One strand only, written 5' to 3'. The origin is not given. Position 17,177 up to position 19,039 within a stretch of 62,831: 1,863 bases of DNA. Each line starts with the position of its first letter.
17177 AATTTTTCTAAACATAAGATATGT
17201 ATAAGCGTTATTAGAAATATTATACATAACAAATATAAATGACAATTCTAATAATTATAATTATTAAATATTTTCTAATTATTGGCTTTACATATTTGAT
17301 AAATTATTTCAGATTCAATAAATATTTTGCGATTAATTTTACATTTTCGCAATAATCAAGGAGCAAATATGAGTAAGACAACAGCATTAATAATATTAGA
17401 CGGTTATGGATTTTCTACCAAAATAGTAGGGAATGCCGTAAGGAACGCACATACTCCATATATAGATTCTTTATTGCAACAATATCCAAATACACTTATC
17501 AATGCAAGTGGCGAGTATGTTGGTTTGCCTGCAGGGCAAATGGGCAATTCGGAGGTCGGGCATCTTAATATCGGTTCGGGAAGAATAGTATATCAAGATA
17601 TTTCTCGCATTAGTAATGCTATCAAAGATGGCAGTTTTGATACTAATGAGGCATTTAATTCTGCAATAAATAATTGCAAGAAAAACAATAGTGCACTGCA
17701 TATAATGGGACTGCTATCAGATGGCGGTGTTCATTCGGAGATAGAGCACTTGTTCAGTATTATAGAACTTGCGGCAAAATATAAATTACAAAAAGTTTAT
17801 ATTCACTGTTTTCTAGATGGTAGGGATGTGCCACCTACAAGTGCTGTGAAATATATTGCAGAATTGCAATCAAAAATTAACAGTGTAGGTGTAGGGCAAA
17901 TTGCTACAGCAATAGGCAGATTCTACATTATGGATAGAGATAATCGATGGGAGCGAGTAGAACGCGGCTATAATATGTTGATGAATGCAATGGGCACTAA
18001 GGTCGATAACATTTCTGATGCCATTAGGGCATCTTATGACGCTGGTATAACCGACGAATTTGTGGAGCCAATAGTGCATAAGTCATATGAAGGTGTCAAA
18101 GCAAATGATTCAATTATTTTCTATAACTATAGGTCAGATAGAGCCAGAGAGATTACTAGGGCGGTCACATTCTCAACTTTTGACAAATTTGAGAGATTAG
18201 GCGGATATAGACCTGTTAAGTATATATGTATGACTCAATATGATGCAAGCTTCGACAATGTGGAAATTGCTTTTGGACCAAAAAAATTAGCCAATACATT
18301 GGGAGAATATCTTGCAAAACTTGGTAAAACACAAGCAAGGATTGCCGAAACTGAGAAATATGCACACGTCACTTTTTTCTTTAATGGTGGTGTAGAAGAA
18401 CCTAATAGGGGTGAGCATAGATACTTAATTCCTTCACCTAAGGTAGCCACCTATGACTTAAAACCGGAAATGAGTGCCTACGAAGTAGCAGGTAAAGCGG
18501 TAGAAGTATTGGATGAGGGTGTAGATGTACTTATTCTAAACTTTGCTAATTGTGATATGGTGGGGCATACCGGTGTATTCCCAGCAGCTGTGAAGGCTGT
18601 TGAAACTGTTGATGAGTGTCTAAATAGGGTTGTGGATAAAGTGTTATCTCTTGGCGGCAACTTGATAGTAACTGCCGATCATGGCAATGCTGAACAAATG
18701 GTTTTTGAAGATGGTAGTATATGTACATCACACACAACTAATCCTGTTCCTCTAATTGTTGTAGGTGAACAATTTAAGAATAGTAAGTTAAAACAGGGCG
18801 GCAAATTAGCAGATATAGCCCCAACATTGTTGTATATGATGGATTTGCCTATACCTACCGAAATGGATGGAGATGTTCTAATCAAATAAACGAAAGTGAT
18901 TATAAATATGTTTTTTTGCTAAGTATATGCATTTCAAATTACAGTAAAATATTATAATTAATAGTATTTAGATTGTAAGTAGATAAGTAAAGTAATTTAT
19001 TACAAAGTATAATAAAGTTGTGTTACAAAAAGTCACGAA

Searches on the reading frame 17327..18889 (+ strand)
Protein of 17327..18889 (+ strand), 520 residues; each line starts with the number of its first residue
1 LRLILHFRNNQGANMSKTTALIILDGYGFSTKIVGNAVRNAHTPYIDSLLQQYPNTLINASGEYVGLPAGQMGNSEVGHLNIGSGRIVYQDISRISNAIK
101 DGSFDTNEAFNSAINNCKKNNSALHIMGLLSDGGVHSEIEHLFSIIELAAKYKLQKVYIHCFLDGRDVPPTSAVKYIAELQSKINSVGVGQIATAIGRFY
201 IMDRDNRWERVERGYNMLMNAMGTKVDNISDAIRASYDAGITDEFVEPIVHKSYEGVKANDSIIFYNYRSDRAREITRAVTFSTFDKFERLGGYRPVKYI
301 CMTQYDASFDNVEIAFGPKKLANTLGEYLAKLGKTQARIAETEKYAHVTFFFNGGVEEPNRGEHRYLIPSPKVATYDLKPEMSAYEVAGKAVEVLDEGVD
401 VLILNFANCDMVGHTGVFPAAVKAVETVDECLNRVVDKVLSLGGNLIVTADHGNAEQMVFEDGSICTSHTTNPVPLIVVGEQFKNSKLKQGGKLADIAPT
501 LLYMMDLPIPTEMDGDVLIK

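Call 73: search_protein_families(library=pfam, proteins=[window:17327-18889:+], max_evalue=0.001)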
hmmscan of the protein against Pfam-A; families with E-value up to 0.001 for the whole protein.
window:17327-18889:+ (520 aa): 3 families
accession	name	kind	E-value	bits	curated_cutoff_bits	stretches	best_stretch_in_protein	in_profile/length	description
PF06415.18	iPGM_N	-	2e-83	279.6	27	1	95-307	1-217/217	BPG-independent PGAM N-terminus (iPGM_N)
PF01676.23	Metalloenzyme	-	5.1e-80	269.1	24.3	1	18-506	2-249/252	Metalloenzyme superfamily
PF01663.27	Phosphodiest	-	0.00066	19.8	23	1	392-455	157-222/342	Type I phosphodiesterase / nucleotide pyrophosphatase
